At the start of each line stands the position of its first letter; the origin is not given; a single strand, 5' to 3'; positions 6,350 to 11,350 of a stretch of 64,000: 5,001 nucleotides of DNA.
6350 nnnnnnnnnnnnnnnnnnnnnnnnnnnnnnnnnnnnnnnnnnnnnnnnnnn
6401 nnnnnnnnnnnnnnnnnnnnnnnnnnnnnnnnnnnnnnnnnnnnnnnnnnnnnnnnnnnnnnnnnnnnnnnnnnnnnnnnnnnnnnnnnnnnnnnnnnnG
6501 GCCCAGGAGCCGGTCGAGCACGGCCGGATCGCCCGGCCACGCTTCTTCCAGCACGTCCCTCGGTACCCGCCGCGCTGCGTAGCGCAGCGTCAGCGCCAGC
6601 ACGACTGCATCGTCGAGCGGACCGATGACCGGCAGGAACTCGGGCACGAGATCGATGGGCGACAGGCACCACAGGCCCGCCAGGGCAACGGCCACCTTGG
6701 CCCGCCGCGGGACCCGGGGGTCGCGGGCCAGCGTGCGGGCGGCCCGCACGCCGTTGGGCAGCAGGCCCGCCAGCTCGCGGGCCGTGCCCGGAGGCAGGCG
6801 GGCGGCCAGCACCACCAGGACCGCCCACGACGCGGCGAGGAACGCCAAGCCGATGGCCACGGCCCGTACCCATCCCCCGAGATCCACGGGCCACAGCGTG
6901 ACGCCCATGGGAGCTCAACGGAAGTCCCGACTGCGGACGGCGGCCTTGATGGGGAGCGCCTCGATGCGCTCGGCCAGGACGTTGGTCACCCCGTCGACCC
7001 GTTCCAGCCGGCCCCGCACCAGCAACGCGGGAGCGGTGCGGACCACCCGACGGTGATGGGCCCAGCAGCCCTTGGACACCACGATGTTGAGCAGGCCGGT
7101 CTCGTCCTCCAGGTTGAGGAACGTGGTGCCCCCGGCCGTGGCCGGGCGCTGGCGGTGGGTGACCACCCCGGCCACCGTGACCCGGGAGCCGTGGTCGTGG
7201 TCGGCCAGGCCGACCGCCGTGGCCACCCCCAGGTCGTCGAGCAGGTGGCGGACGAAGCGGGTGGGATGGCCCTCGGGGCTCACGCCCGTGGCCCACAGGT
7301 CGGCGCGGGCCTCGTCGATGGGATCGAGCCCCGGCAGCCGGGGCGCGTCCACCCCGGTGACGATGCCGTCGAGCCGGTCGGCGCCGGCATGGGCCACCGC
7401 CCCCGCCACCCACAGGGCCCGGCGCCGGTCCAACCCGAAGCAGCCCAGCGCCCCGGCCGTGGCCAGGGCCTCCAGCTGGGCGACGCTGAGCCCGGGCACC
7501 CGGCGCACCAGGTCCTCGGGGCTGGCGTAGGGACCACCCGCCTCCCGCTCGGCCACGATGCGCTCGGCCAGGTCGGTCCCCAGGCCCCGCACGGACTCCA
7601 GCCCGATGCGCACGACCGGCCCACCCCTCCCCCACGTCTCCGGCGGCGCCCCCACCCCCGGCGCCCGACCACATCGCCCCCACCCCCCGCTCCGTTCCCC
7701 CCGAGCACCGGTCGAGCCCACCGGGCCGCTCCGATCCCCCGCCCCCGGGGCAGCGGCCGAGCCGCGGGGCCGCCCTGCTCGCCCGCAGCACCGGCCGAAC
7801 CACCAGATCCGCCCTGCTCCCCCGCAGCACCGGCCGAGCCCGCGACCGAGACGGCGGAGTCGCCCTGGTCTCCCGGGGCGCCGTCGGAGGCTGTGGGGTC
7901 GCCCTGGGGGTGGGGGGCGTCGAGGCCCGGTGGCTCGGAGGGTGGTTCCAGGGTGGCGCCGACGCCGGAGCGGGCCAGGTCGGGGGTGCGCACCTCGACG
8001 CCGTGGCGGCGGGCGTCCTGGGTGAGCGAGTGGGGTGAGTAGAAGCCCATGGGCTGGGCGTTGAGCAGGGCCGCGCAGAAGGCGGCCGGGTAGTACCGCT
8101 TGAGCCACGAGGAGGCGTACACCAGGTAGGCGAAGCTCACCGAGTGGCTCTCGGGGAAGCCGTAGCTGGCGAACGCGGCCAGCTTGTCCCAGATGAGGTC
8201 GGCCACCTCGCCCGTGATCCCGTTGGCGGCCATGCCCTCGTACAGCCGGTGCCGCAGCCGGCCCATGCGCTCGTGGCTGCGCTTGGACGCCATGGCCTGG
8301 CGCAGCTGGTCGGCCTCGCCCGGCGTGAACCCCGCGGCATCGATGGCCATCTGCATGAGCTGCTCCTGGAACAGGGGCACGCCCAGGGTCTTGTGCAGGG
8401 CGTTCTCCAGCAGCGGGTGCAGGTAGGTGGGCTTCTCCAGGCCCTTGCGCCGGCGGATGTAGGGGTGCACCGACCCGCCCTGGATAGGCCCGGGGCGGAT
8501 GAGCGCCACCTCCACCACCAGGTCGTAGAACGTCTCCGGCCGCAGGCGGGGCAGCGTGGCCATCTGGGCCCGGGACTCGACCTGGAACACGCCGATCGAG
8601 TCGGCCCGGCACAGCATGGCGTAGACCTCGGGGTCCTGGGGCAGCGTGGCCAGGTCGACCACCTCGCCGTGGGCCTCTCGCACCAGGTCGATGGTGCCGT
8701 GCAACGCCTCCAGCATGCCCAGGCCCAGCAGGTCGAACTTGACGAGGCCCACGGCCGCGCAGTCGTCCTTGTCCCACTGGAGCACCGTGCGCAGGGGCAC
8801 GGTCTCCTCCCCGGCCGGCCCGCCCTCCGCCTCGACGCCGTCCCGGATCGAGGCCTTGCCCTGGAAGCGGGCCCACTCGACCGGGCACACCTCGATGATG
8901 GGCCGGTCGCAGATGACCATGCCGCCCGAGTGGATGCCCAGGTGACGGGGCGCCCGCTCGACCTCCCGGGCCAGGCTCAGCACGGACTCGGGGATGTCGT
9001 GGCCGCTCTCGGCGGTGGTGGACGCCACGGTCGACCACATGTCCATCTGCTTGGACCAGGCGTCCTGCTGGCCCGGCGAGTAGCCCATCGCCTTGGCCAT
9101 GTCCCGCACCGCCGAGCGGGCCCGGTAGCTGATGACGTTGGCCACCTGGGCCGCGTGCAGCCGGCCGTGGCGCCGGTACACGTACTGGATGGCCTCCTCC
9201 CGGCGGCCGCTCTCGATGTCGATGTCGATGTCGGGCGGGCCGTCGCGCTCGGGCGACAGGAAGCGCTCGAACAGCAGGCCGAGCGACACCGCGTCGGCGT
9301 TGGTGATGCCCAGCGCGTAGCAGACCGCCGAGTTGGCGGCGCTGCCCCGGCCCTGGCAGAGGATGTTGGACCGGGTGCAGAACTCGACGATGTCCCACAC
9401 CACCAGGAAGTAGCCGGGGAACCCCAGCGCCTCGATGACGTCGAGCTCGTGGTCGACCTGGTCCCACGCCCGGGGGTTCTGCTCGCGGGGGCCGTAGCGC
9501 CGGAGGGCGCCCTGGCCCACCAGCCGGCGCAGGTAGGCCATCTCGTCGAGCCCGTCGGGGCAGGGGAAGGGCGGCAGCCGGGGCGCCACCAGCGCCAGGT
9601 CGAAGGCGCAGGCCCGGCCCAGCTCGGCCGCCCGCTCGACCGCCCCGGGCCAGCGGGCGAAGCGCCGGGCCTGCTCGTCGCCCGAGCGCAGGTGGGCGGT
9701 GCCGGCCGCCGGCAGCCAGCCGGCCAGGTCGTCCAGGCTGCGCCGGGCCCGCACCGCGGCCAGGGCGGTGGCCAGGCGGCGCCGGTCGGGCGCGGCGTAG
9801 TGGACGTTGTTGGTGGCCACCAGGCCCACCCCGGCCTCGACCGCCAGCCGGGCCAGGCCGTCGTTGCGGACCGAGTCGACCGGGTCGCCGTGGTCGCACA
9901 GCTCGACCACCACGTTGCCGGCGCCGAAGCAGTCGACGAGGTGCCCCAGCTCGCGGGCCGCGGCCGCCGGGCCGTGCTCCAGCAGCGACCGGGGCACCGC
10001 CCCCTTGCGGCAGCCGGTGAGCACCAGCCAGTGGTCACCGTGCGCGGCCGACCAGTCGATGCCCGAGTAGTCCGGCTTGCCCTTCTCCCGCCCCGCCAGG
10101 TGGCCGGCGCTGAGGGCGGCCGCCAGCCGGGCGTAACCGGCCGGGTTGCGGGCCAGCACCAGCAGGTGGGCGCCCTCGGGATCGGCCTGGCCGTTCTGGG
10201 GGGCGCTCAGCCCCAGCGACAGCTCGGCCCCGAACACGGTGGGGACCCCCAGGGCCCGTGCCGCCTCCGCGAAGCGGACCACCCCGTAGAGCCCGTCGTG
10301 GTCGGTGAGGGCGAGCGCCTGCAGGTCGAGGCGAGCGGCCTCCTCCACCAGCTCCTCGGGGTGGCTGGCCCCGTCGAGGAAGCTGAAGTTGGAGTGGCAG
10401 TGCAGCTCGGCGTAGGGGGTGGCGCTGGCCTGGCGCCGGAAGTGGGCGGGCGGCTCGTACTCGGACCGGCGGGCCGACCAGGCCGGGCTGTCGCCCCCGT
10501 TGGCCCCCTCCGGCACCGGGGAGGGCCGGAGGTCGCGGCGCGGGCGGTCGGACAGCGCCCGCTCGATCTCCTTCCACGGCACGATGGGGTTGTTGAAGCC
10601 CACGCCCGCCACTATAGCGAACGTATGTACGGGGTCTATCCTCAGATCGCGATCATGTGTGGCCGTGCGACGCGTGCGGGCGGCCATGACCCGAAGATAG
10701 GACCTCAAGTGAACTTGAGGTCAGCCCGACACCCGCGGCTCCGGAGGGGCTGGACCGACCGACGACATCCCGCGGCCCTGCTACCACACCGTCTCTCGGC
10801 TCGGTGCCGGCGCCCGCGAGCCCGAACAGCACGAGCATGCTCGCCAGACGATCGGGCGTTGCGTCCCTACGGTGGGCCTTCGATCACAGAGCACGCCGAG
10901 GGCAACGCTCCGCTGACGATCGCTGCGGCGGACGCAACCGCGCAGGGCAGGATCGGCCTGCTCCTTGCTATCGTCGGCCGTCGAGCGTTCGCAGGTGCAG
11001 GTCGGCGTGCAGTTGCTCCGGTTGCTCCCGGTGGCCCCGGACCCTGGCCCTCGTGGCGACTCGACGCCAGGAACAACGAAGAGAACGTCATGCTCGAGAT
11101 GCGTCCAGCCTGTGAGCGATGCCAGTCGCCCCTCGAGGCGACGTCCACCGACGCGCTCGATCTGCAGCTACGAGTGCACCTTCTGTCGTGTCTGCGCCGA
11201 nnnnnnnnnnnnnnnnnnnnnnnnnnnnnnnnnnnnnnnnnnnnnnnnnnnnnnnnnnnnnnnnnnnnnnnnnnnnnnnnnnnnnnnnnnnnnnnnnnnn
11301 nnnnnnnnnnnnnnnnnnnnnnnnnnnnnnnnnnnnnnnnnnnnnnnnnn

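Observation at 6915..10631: DnaE2 with an ~100-aa low-complexity, tandem-repeat-containing insert and an SOS box fused to a near-leaderless promoter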

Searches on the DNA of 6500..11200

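Call 58: search_rna_families(source=window, start=6500, end=11200, threshold=evalue, max_evalue=1)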
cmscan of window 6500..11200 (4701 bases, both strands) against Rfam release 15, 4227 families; matches with E-value up to 1: 0.
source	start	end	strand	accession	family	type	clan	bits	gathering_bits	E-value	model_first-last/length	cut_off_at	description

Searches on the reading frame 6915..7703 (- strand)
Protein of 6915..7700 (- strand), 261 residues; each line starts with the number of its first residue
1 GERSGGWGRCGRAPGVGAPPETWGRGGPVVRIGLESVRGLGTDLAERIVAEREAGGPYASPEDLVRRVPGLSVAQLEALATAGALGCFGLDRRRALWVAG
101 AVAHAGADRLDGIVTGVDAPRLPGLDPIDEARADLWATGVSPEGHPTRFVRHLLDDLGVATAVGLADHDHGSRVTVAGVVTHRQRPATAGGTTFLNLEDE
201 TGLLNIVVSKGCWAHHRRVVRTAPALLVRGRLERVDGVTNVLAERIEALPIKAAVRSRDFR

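Call 7: search_protein_families(library=pfam, proteins=[window:6915-7700:-], max_evalue=0.01)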
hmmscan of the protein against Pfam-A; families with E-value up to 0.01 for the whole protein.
window:6915-7700:- (261 aa): 4 families
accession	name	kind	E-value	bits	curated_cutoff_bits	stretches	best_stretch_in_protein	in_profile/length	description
PF14579.12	HHH_6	-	1.1e-18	67.6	25.6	1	28-94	22-89/90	Helix-hairpin-helix motif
PF12836.13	HHH_3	-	7.5e-10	39.2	27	1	34-80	16-61/65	Helix-hairpin-helix motif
PF01336.31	tRNA_anti-codon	-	1e-08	35.4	27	1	174-248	1-74/75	OB-fold nucleic acid binding domain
PF03934.19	T2SSK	-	0.0063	17.3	24.2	0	39-75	17-52/63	Type II secretion system (T2SS), protein K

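Call 8: search_protein_families(library=ncbifam, proteins=[window:6915-7700:-], max_evalue=0.01)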
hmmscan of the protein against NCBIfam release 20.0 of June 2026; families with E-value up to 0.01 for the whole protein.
window:6915-7700:- (261 aa): 11 families
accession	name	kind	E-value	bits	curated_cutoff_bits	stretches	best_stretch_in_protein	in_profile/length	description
NF004225.0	PRK05672.1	subfamily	2.7e-73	247.5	939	1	26-261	811-1047/1047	error-prone DNA polymerase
NF004226.0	PRK05673.1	equivalog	1.4e-16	59.6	1002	2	29-101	823-897/1146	DNA polymerase III subunit alpha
NF005298.0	PRK06826.1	equivalog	8.9e-16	56.8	1260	2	29-99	821-893/1151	DNA polymerase III subunit alpha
TIGR00594.1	polc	superfamily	2.3e-09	35.9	434.35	1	30-100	821-893/1022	DNA polymerase III subunit alpha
NF005616.0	PRK07373.1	equivalog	3.7e-07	29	646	1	30-93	112-177/449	DNA polymerase III subunit alpha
NF005617.0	PRK07374.1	equivalog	3.3e-06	25.3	1653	1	31-97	834-902/1170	DNA polymerase III subunit alpha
NF005377.0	PRK06920.1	equivalog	3.1e-05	22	1806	1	29-246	799-1020/1108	DNA polymerase III subunit alpha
TIGR00426.1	TIGR00426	subfamily_domain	0.00036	20.6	53.1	1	36-77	21-61/69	competence protein ComEA helix-hairpin-helix repeat region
TIGR01259.1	comE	subfamily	0.0037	17.2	152.35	1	34-80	70-115/120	comEA protein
NF001750.0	PRK00476.1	equivalog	0.005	15.2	443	1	164-232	11-79/590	aspartate--tRNA ligase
NF005582.0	PRK07279.1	equivalog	0.0056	14.7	1279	0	30-94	748-810/1033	DNA polymerase III subunit alpha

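Call 34: find_related_loci(query=window:6918-7703:-, collection=metagenome_contigs, flank=4000)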
Query window:6918-7703:- (262 aa) in metagenome_contigs; peptide patterns used: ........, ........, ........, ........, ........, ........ (x = any residue, [..] = any of these).
600 stretches matched a pattern (row limit reached: there are more); 398 encode a relative of the query (tblastn E <= 1e-3); the best 80 are kept; 80 distinct loci.
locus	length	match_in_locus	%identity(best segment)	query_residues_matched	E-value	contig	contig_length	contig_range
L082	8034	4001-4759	84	10-262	5e-128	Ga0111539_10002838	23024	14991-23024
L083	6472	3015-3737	83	22-262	1e-125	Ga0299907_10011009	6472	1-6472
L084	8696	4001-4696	66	27-262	2e-97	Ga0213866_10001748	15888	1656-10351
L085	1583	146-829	66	31-262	4e-102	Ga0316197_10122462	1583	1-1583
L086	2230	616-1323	64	28-262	4e-99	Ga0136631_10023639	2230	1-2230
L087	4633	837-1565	64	21-262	8e-94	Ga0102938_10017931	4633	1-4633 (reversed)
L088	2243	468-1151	65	31-262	1e-97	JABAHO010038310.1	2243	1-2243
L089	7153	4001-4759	65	22-262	1e-93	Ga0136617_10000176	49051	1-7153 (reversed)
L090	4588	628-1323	64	27-262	4e-93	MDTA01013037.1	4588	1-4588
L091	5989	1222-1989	62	15-261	9e-93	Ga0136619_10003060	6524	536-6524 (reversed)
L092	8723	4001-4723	62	21-262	2e-92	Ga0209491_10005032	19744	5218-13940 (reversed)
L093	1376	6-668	64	38-262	1e-98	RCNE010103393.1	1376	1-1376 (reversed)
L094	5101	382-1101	63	28-262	1e-91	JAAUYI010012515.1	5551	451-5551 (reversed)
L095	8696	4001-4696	62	27-262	3e-91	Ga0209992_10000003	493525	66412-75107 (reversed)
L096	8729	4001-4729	63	21-261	1e-90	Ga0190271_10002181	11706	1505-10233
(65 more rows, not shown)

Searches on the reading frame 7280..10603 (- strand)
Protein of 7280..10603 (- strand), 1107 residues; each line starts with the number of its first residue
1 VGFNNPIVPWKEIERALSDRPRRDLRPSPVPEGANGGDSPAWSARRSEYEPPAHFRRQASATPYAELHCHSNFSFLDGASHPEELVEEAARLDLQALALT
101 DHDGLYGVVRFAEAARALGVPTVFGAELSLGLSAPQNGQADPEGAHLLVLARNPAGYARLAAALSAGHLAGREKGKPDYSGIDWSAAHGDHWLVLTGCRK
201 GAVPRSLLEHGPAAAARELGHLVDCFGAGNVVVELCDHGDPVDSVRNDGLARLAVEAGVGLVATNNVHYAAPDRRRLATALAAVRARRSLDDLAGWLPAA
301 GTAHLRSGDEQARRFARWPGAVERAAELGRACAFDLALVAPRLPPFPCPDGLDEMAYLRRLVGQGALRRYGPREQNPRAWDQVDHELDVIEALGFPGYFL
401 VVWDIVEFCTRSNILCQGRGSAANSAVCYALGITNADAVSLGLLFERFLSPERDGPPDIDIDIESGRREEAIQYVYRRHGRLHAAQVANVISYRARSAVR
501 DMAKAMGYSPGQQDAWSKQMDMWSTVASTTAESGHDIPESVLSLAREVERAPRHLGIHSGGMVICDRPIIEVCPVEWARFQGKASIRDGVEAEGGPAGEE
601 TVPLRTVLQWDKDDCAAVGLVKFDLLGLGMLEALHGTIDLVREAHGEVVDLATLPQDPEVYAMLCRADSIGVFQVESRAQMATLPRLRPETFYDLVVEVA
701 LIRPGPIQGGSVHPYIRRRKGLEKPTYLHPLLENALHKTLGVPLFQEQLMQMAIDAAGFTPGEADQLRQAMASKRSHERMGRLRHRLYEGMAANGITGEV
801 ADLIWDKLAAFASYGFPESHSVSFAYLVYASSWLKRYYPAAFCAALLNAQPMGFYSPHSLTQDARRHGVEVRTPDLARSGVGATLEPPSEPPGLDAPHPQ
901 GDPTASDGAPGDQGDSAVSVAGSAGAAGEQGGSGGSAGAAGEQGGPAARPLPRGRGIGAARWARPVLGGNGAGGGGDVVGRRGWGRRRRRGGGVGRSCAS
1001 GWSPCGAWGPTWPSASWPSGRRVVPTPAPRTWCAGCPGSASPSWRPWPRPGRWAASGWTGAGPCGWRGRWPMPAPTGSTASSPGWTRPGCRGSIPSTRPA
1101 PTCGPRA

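Call 7: search_protein_families(library=pfam, proteins=[window:7280-10603:-], max_evalue=0.01)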
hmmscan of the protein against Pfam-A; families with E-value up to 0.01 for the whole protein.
window:7280-10603:- (1107 aa): 3 families
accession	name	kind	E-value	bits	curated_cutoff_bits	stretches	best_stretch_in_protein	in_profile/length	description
PF07733.18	DNA_pol3_alpha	-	5.6e-73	246.2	23.9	1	357-627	2-260/260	Bacterial DNA polymerase III alpha NTPase domain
PF17657.6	DNA_pol3_finger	-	4.2e-55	186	22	1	630-795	1-166/166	Bacterial DNA polymerase III alpha subunit finger domain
PF02811.25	PHP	-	3.8e-32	112.3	26.4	1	66-238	1-164/164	PHP domain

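Call 8: search_protein_families(library=ncbifam, proteins=[window:7280-10603:-], max_evalue=0.01)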
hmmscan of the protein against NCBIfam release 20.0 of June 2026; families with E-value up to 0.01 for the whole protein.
window:7280-10603:- (1107 aa): 18 families
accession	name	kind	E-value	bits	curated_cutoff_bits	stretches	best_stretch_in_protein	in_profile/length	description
NF004225.0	PRK05672.1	subfamily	0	1187.4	939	1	61-887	3-807/1047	error-prone DNA polymerase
NF004226.0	PRK05673.1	equivalog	1e-186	623.1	1002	1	63-880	5-813/1146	DNA polymerase III subunit alpha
TIGR00594.1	polc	superfamily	3e-169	565.2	434.35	1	65-881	2-812/1022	DNA polymerase III subunit alpha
NF005298.0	PRK06826.1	equivalog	6.4e-167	557.3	1260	2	63-576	4-526/1151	DNA polymerase III subunit alpha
NF005617.0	PRK07374.1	equivalog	1.3e-131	440.7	1653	1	64-886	3-829/1170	DNA polymerase III subunit alpha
NF005377.0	PRK06920.1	equivalog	2.9e-129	432.7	1806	1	64-885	3-795/1108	DNA polymerase III subunit alpha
NF007079.0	PRK09532.1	equivalog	6.7e-104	348.8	1525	1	64-817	3-777/876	DNA polymerase III subunit alpha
NF005516.0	PRK07135.1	equivalog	6.2e-95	319.2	1084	3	339-576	213-461/974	DNA polymerase III DnaE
NF005582.0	PRK07279.1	equivalog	1.1e-92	311.7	1279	3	607-850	473-714/1033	DNA polymerase III subunit alpha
NF004550.0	PRK05898.1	equivalog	8.4e-90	302.3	1182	2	605-878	465-736/971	DNA polymerase III subunit alpha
NF001688.0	PRK00448.1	equivalog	1.3e-12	46.1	873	1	60-130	334-404/1445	PolC-type DNA polymerase III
NF041577.1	nside_bi_sphtase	equivalog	3.4e-12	46.1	400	1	65-131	4-68/276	3',5'-nucleoside bisphosphate phosphatase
TIGR01405.1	polC_Gram_pos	equivalog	7.7e-10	37.1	1043.45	1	59-129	99-169/1211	DNA polymerase III subunit alpha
NF005616.0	PRK07373.1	equivalog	1.7e-07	30.1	646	1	811-882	33-104/449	DNA polymerase III subunit alpha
NF038032.1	CehA_McbA_metalo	domain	4.3e-06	26.4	80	1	65-129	5-68/315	CehA/McbA family metallohydrolase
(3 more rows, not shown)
